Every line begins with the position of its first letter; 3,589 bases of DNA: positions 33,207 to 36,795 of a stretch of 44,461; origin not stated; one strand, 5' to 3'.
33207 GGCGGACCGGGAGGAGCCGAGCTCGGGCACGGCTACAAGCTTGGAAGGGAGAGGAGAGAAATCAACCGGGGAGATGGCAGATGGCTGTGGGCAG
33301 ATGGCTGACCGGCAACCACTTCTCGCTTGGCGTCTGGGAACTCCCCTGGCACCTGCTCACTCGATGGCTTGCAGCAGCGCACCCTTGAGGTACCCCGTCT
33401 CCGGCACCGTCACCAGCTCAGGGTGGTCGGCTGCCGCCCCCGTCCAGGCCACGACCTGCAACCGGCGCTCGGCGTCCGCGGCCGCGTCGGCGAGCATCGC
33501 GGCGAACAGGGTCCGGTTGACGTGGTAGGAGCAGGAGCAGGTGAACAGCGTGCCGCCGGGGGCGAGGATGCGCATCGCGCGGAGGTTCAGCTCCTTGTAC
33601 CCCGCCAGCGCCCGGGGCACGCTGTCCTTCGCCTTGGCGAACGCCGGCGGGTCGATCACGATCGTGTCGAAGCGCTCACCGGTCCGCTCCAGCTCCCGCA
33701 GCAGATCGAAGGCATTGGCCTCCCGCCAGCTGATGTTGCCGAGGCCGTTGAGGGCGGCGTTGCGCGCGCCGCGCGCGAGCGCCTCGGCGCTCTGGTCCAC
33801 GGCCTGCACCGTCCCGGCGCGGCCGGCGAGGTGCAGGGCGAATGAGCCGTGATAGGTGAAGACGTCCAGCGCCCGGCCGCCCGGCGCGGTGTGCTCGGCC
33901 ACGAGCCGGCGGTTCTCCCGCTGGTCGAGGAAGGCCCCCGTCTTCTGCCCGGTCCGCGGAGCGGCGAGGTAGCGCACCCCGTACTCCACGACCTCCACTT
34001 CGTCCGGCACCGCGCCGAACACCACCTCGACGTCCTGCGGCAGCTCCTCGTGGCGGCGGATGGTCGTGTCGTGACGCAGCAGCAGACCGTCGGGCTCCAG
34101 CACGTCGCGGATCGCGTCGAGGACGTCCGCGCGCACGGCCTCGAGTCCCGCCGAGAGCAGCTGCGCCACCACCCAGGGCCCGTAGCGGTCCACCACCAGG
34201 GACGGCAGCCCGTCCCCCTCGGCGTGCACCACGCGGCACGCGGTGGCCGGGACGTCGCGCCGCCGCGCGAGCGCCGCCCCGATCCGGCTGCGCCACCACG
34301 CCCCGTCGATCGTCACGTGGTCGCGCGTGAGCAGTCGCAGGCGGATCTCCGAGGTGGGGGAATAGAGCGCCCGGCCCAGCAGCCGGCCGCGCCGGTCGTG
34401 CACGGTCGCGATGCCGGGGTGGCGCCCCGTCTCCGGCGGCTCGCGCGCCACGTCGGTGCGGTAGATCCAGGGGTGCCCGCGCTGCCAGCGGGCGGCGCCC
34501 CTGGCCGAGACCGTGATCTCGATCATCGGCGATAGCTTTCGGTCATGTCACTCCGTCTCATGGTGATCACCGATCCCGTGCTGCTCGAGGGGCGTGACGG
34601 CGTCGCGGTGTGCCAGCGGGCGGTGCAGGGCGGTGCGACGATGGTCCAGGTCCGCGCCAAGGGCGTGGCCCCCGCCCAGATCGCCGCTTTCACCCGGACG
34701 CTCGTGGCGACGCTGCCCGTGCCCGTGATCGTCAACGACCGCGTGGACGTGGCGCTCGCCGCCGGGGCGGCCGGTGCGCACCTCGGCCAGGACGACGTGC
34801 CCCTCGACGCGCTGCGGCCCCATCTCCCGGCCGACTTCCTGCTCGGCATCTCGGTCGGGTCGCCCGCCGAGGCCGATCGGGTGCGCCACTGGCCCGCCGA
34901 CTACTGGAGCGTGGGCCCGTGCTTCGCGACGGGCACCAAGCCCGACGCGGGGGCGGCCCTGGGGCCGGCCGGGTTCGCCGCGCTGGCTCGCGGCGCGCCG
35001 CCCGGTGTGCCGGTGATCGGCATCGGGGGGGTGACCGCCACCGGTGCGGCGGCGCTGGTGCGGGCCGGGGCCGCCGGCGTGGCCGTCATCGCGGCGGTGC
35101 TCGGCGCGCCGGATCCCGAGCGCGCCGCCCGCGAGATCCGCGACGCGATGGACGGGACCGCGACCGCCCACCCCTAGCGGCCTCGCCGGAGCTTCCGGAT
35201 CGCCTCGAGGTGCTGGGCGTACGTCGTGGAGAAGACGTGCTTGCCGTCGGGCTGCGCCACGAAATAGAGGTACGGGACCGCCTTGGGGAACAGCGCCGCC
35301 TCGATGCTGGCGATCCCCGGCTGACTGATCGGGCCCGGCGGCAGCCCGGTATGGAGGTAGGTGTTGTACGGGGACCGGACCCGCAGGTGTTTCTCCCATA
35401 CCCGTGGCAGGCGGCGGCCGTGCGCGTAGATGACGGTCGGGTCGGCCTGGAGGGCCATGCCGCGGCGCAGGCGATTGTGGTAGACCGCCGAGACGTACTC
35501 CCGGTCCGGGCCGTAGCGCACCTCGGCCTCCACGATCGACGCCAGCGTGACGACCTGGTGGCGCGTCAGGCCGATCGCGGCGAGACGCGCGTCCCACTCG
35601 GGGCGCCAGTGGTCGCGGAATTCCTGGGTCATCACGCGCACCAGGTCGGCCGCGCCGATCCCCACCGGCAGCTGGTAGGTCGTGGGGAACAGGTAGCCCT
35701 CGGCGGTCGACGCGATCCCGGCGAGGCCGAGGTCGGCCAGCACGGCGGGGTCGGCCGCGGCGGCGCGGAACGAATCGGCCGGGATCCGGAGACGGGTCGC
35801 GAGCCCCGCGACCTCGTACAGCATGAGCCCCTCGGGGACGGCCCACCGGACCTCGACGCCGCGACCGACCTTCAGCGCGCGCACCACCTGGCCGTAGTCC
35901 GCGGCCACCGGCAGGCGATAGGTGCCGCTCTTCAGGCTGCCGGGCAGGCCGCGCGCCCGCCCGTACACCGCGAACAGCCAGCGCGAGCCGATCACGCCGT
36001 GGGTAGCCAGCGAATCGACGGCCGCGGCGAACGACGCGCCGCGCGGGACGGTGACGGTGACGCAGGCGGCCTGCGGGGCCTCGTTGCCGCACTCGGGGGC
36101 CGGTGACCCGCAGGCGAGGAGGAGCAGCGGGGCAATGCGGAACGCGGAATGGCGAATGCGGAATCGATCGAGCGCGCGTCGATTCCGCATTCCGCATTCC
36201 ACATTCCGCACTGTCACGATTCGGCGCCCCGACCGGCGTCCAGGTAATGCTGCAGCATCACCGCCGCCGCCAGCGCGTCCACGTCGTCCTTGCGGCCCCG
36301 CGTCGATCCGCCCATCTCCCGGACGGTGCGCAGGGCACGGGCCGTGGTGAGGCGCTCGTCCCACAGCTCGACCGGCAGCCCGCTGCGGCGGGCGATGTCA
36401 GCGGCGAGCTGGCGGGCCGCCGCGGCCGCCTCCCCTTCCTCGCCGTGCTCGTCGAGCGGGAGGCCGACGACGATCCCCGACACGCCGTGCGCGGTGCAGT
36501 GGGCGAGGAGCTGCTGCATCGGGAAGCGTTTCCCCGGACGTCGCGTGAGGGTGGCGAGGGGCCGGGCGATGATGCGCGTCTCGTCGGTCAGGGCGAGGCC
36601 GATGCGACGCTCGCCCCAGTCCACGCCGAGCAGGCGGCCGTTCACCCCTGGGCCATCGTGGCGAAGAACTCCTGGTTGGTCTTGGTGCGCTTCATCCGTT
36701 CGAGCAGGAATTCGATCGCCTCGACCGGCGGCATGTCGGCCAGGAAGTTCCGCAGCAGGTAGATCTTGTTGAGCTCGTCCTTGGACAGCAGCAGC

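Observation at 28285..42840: STRR-like family: six loci of tandem heptanucleotide repeats, three mirrored into long hairpins at gene boundaries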

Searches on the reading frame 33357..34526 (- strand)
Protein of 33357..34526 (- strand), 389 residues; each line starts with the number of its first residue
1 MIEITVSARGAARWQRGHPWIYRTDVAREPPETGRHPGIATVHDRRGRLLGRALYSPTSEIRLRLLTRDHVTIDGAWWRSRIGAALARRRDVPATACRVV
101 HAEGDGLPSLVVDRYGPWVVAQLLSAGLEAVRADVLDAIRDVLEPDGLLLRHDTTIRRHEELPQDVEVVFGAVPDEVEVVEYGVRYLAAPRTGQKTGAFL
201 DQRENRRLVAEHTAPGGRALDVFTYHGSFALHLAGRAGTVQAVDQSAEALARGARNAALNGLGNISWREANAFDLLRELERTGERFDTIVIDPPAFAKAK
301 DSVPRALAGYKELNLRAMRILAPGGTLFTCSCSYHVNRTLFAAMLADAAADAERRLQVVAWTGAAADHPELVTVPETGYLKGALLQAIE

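Call 14: search_protein_families(library=pfam, proteins=[window:33357-34526:-], max_evalue=0.001)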
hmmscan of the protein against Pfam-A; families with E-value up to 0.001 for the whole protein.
window:33357-34526:- (389 aa): 7 families
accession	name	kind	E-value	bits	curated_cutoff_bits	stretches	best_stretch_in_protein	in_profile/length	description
PF10672.15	Methyltrans_SAM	-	1.5e-19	70.8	27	1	165-342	74-249/286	S-adenosylmethionine-dependent methyltransferase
PF17785.7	PUA_3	-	2.4e-16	59.7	22.6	1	4-68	1-64/64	PUA-like domain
PF13847.12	Methyltransf_31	-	1e-10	41.9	27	1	216-346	4-124/145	Methyltransferase domain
PF13649.12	Methyltransf_25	-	4.5e-07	30.9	27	1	220-291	2-70/97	Methyltransferase domain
PF05175.20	MTS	-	8.8e-06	25.9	23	1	215-330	31-139/170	Methyltransferase small domain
PF03602.21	Cons_hypoth95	-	3e-05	24.2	24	1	214-308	40-137/182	Conserved hypothetical protein 95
PF08241.18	Methyltransf_11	-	0.00067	20.7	21.2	0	226-291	7-66/95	Methyltransferase domain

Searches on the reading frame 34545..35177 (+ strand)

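Call 14: search_protein_families(library=pfam, proteins=[window:34545-35177:+], max_evalue=0.001)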
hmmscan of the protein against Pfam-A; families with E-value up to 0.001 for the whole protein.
window:34545-35177:+ (210 aa): 1 family
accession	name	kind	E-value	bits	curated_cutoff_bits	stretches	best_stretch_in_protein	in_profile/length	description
PF02581.23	TMP-TENI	-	1.6e-44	151.9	27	1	5-185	1-180/180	Thiamine monophosphate synthase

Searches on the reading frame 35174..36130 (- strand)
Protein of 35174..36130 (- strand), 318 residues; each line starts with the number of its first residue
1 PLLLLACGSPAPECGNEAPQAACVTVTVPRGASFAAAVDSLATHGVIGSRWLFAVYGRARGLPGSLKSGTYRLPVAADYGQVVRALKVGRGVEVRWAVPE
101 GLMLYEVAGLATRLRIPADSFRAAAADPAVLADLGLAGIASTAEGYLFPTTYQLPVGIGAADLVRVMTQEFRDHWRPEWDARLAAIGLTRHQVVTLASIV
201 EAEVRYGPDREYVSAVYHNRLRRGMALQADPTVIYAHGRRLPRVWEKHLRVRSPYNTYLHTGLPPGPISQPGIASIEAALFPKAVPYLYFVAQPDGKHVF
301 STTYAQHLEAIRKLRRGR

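Call 14: search_protein_families(library=pfam, proteins=[window:35174-36130:-], max_evalue=0.001)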
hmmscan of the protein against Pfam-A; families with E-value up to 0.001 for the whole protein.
window:35174-36130:- (318 aa): 1 family
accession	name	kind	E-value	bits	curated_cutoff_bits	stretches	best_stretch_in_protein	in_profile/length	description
PF02618.21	YceG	-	2.7e-77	260.4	32.4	1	26-313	1-275/275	YceG-like family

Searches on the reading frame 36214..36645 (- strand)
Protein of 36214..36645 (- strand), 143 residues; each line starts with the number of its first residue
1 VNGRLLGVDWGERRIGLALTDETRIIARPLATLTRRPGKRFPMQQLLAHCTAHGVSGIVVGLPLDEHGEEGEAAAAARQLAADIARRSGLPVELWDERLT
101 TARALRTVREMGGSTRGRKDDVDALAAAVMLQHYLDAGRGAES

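Call 14: search_protein_families(library=pfam, proteins=[window:36214-36645:-], max_evalue=0.001)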
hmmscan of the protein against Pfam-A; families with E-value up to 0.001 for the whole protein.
window:36214-36645:- (143 aa): 1 family
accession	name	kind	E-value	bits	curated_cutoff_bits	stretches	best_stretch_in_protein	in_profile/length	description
PF03652.20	RuvX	-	5.4e-37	127.6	29.2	1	4-136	2-133/134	Holliday junction resolvase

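Call 56: find_related_loci(query=window:36214-36645:-, collection=metagenome_contigs, flank=8500)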
Query window:36214-36645:- (143 aa) in metagenome_contigs; peptide patterns used: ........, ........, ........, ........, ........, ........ (x = any residue, [..] = any of these).
600 stretches matched a pattern (row limit reached: there are more); 85 encode a relative of the query (tblastn E <= 1e-3); the best 80 are kept; 80 distinct loci.
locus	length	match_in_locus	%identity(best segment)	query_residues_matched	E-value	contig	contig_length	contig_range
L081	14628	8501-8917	76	3-141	9e-63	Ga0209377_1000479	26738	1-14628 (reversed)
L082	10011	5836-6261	70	1-141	3e-61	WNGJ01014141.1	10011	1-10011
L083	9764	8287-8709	71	1-140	3e-60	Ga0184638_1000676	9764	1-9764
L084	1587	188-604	71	3-141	3e-62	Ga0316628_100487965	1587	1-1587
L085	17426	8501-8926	70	1-141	1e-59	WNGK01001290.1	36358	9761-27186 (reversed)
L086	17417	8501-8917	71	2-140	8e-59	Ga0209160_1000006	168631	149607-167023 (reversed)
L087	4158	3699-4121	67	1-141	1e-58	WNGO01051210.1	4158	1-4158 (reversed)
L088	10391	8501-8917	75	3-141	4e-58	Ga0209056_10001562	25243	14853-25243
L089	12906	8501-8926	75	2-143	4e-58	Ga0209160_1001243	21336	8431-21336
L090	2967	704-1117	75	3-140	2e-58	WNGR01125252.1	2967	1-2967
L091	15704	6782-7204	67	1-141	4e-58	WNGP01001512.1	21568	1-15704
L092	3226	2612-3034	71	2-141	4e-57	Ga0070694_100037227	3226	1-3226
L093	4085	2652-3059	68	2-137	1e-56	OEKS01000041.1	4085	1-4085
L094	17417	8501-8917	69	3-141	1e-56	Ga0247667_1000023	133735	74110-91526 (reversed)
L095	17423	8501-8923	70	3-143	2e-56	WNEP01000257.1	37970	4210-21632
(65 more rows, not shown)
